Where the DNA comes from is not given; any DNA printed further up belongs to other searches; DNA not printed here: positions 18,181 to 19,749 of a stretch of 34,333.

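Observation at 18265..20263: Island A: self-contained vWA(MIDAS) + zinc-ribbon/FHA operon with no kinase, phosphatase or AAA+ partner in cis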

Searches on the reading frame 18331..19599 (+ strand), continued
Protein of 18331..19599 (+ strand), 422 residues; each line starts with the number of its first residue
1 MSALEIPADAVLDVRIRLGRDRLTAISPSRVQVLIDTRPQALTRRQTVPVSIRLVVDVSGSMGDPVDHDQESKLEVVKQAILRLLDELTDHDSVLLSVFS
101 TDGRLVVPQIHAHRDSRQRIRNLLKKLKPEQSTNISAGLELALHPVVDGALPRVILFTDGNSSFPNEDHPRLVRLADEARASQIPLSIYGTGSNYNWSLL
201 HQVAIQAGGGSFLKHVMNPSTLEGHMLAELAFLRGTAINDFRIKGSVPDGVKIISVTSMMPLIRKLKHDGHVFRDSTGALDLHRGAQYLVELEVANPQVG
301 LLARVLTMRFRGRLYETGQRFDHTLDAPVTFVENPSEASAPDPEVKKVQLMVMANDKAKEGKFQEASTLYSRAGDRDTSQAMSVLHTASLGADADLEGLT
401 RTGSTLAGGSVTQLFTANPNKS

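Call 31: fold_search(model_id=the predicted structure, library=pdb)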
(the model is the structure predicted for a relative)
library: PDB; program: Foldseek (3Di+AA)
matches with E <= 10: 1395; with E <= 0.001: 420
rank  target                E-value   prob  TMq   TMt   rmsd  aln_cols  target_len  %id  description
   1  4fx5                  6.9e-28  1.00  0.72  0.71   4.9       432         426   17  von Willebrand factor type A from Catenulispora acidiphila (released 2012-07-18)
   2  8s05_A                1.8e-22  1.00  0.66  0.72   4.9       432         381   14  ArnAB complex an archaeal ortholog of the Sec23/24 core motif (released 2025-10-29)
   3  8s05_B                5.3e-22  1.00  0.63  0.68   5.3       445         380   15  ArnAB complex an archaeal ortholog of the Sec23/24 core motif (released 2025-10-29)
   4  5a8j                  2.7e-19  1.00  0.51  0.57   7.7       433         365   15  Crystal structure of the ArnB paralog VWA2 from Sulfolobus acidocaldarius (released 2016-06-22)
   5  6fpy_A                1.1e-16  1.00  0.48  0.35  10.9       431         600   15  Inter-alpha-inhibitor heavy chain 1, wild type (released 2019-02-27)
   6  7w6b                  1.1e-16  1.00  0.37  0.23  11.6       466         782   15  Crystal Structure of PitA from pilus islet-2 of Streptococcus oralis (released 2022-06-01)
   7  6fpz_A                3.6e-16  1.00  0.47  0.35  10.9       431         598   14  Inter-alpha-inhibitor heavy chain 1, D298A (released 2019-02-27)
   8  6fpy_B                6.4e-16  1.00  0.48  0.35  10.0       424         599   14  Inter-alpha-inhibitor heavy chain 1, wild type (released 2019-02-27)
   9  5vng_B                6.4e-16  1.00  0.56  0.36   8.8       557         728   12  Crystal structure of Sec23a/Sec24a/Sec22 complexed with a C-terminal II sorting motif (released 2017-07-05)
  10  5vni_B                1.9e-15  1.00  0.51  0.32   9.1       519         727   13  Crystal structure of Sec23a/Sec24a/Sec22 complexed with a C-terminal FA sorting motif (released 2017-07-05)
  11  1m2v_A                2.3e-15  1.00  0.54  0.35   8.4       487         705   13  Crystal Structure of the yeast Sec23/24 heterodimer (released 2002-09-20)
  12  2nut_B                3.1e-15  1.00  0.53  0.33   9.1       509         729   13  Crystal Structure of the human Sec23a/24a heterodimer, complexed with the SNARE protein Sec22b (released 2007-05-22)
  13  4bzi_E                3.1e-15  1.00  0.51  0.33   8.8       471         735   12  The structure of the COPII coat assembled on membranes (released 2013-09-18)
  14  1m2v_B                3.1e-15  1.00  0.51  0.32   8.8       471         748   12  Crystal Structure of the yeast Sec23/24 heterodimer (released 2002-09-20)
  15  3eh1                  3.3e-15  1.00  0.53  0.33   9.4       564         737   12  Crystal structure of the human COPII-coat protein Sec24b (released 2008-10-21)
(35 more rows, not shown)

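Call 44: find_related_loci(query=A2, collection=genome_contigs, flank=6000)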
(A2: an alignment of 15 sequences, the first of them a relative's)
Query A2 (422 aa) in genome_contigs; peptide patterns used: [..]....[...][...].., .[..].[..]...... (x = any residue, [..] = any of these).
208 stretches matched a pattern; 13 encode a relative of the query (tblastn E <= 1e-3); 13 distinct loci.
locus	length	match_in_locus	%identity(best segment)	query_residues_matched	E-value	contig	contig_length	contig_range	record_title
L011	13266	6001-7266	60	1-421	3e-153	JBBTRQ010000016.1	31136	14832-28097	MAG: Patescibacteria group bacterium isolate H52-bin078_1 H52_bin078_1_000000000016, whole genome shotgun sequence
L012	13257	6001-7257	53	1-416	5e-129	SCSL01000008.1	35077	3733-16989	MAG: Patescibacteria group bacterium isolate FW215_bin.11 FW215_bin.11-16040, whole genome shotgun sequence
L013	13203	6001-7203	45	11-416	4e-110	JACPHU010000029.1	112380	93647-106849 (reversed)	MAG: Candidatus Uhrbacteria bacterium isolate NC_groundwater_422_Ag_B-0.1um_45_124 GD18-4_B1_scaffold_2081588, whole gen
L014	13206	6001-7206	46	11-416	1e-106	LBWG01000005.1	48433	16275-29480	MAG: Candidatus Uhrbacteria bacterium GW2011_GWF2_39_13 UT30_C0005, whole genome shotgun sequence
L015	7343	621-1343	68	1-239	1e-97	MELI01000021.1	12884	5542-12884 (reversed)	MAG: Candidatus Aquicultor primus gwc2_scaffold_14010, whole genome shotgun sequence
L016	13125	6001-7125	35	36-416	2e-58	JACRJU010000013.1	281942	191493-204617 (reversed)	MAG: Candidatus Uhrbacteria bacterium isolate NC_groundwater_1837_Pr3_B-0.1um_51_51 SR-2_scaffold_141_3279339, whole gen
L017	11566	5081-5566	30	46-209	2e-12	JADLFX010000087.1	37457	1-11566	MAG: Planctomycetota bacterium isolate SJ402 c_000000942657, whole genome shotgun sequence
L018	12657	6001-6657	26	44-267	7e-7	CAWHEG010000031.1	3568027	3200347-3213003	MAG: uncultured Actinomycetes bacterium isolate MFD04651.bin.1.136 genome assembly, contig: contig_7133, whole genome sh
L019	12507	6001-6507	28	50-212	2e-6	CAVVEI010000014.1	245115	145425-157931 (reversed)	MAG: uncultured Actinomycetes bacterium isolate MFD04716.bin.2.57 genome assembly, contig: contig_6218, whole genome sho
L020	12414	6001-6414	25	38-177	3e-6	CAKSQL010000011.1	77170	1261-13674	MAG: uncultured Clostridia bacterium isolate REFINED_METABAT215_TOP10_CONTIGS_1500_ASSEMBLY_K77_MERGED__Hadza_MoBio_hadz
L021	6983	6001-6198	33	46-131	2e-5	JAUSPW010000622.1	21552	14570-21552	MAG: Pseudohongiella sp. isolate E23_concoct.bin.24 E23_k141_103270, whole genome shotgun sequence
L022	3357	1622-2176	27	46-244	6e-5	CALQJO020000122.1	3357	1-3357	MAG: Rhodoferax sp. OV413 isolate HRSG-E12-bin-78 genome assembly, contig: HRSG-E13-C38401, whole genome shotgun sequenc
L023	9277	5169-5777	25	44-246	9e-5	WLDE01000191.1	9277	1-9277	MAG: Actinomycetota bacterium isolate UFOp-RE-15aug16-175 RE-15aug16-175-c192, whole genome shotgun sequence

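Call 67: search_protein_representatives(alignment_id=A2)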
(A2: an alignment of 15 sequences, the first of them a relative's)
Query: 15 sequences, 427 profile positions. Proteins with E-value up to 0.001 (for the whole library): 36906; up to 1e-10: 12062; up to 1e-30: 62. The best 150 are listed.
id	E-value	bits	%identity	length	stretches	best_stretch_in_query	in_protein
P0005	3.1e-208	708.4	-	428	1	1-426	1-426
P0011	1.8e-174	597.2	-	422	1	1-421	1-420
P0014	4.2e-174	596.0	-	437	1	1-424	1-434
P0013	6.1e-174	595.4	-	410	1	6-418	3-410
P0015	2.3e-167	573.8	-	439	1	4-425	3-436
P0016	1.1e-148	512.2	-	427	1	1-419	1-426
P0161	7.5e-140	483.1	-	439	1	3-416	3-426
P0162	5.6e-136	470.3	-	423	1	6-422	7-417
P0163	2.4e-132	458.4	-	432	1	5-419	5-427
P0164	6.7e-120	417.4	-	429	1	1-420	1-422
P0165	2.7e-115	402.2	-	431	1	1-410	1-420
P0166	9.6e-113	393.8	-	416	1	5-422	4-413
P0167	8.3e-112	390.7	-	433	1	6-419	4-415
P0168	3.2e-103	362.4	-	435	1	6-425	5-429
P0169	1.4e-98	347.1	-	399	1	68-420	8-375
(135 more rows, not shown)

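Call 90: find_related_loci(query=A2, collection=viral_contigs, flank=5000)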
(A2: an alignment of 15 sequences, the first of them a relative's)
Query A2 (422 aa) in viral_contigs; peptide patterns used: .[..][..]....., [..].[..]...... (x = any residue, [..] = any of these).
600 stretches matched a pattern (row limit reached: there are more); 24 encode a relative of the query (tblastn E <= 1e-3); 24 distinct loci.
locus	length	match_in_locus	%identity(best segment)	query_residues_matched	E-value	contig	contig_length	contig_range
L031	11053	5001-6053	27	15-367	8e-17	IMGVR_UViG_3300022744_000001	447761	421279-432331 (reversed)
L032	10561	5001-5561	32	49-231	7e-16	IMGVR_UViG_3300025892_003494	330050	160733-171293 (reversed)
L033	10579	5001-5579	30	51-238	1e-15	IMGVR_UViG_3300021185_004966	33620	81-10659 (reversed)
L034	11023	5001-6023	25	37-374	2e-17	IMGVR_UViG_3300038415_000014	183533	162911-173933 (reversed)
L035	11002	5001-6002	24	37-366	1e-14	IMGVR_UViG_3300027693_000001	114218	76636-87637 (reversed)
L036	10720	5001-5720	25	12-256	4e-13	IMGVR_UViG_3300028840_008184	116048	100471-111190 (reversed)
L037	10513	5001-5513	30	50-219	2e-12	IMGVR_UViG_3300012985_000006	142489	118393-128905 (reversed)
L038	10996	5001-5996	25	49-375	1e-11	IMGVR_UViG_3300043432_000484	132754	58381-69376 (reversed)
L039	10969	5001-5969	21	3-311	5e-11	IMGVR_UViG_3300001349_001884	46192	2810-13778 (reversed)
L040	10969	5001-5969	21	3-311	5e-11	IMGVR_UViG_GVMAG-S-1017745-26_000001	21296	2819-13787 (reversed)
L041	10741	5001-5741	25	20-262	6e-10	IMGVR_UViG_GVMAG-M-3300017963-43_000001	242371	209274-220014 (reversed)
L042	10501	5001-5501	24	49-219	2e-9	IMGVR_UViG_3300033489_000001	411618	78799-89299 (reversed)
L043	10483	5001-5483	29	55-219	1e-8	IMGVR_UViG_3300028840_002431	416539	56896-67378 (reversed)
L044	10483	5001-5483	29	55-219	1e-8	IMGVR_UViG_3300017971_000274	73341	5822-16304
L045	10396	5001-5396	30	56-190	1e-7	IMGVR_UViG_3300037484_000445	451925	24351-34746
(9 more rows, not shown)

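Call 91: search_dna_similar(query=window:18331-19599:+, collection=plasmids, mode=protein, max_evalue=0.00001, max_rows=10)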
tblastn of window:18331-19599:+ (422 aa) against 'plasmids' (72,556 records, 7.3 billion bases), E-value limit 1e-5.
Records with a match: 47; places in all: 47; records where one place covers at least 80% of the query: 0.
Best place of each record, by identity: <60% 47.
By first word of the organism name: Rhizobium 35; Escherichia 3; Deinococcus 2; Streptomyces 2; Nostoc 2; Haematobacter 1; Shinella 1; Bernardetia 1.
By predicted mobility (MOB-suite, as given by PLSDB): non-mobilizable 28; conjugative 16; mobilizable 3.
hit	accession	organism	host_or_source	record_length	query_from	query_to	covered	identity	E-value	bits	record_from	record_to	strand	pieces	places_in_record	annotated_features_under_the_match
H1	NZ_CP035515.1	Haematobacter massiliensis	single cell,human skin swab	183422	30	253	53%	30.9%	7e-10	69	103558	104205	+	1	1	VWA domain-containing protein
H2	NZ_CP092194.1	Deinococcus sp. KNUC1210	Setaria viridis,cell ...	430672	14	237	53%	30.6%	7e-8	62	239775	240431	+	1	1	VWA domain-containing protein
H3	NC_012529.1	Deinococcus deserti VCD115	-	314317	14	233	52%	29.8%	2e-7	61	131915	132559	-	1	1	VWA domain-containing protein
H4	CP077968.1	Streptomyces lavendulae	Citrus reticulata,single cell,soil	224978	22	209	45%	30.6%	4e-11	73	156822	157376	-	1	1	record has no annotation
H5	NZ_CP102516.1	Streptomyces yangpuensis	Crocus sativus,pure culture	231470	22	209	45%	30.6%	4e-11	73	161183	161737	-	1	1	von Willebrand factor type A domain-containing protein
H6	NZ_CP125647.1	Rhizobium sp. BT04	Phaseolus vulgaris,Pure culture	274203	47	211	39%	31.6%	9e-7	59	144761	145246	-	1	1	VWA domain-containing protein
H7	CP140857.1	Rhizobium ruizarguesonis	Trifolium pratense,whole organism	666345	47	211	39%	31.0%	7e-7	59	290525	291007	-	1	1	VWA domain-containing protein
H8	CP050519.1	Rhizobium leguminosarum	Trifolium repens,cell culture,root ...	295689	47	211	39%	31.0%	2e-6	58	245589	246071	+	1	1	DUF3520 domain-containing protein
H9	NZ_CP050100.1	Rhizobium leguminosarum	Trifolium pratense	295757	47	211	39%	31.0%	2e-6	58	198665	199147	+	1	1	VWA domain-containing protein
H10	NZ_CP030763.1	Rhizobium leguminosarum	Genomic DNA from Bacterial pure culture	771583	54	211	37%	32.3%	6e-6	56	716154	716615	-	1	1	VWA domain-containing protein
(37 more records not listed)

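Call 92: get_annotated_region(hit=H3, flank=5000)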
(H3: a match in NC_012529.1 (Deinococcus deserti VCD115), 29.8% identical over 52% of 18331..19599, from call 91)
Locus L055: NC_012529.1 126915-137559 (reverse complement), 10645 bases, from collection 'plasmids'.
description: Deinococcus deserti VCD115 plasmid 2, complete sequence
organism: Deinococcus deserti VCD115 (NCBI taxid 546414)
taxonomy: Bacteria; Deinococcota; Deinococci; Deinococcales; Deinococcaceae; Deinococcus; Deinococcus deserti; Deinococcus deserti VCD115
host: -; source: -; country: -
typing (MOB-suite, as given by PLSDB): mobilizable; replicon rep_cluster_954; relaxase MOBP
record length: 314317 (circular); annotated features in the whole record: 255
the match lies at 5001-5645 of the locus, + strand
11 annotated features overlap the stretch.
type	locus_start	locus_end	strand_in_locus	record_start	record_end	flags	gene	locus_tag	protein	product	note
CDS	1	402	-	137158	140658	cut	-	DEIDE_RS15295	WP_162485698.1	glycosyl hydrolase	-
CDS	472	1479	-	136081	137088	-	-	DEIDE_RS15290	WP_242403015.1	LacI family DNA-binding transcriptional regulator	GO:0006351 - DNA-templated transcription [Evidence IEA]; GO:0045892 - negative regulation of DNA-templated ...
CDS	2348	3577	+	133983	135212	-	-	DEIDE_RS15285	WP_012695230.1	alpha/beta fold hydrolase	-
CDS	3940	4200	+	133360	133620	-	-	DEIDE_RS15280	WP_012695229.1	hypothetical protein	-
CDS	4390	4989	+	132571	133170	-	-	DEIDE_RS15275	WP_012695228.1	MerR family transcriptional regulator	GO:0006355 - regulation of DNA-templated transcription [Evidence IEA]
CDS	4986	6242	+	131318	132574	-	-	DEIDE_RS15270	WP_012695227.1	VWA domain-containing protein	-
CDS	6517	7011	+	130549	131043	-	-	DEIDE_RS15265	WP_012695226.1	protein-tyrosine-phosphatase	-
CDS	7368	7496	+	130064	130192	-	-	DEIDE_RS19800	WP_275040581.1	hypothetical protein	-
CDS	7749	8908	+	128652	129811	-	-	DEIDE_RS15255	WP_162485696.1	IS3-like element ISDds1 family transposase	GO:0006313 - DNA transposition [Evidence IEA]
CDS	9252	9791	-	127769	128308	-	-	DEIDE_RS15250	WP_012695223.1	hypothetical protein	-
CDS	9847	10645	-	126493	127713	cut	-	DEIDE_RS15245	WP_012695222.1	PD-(D/E)XK nuclease family protein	-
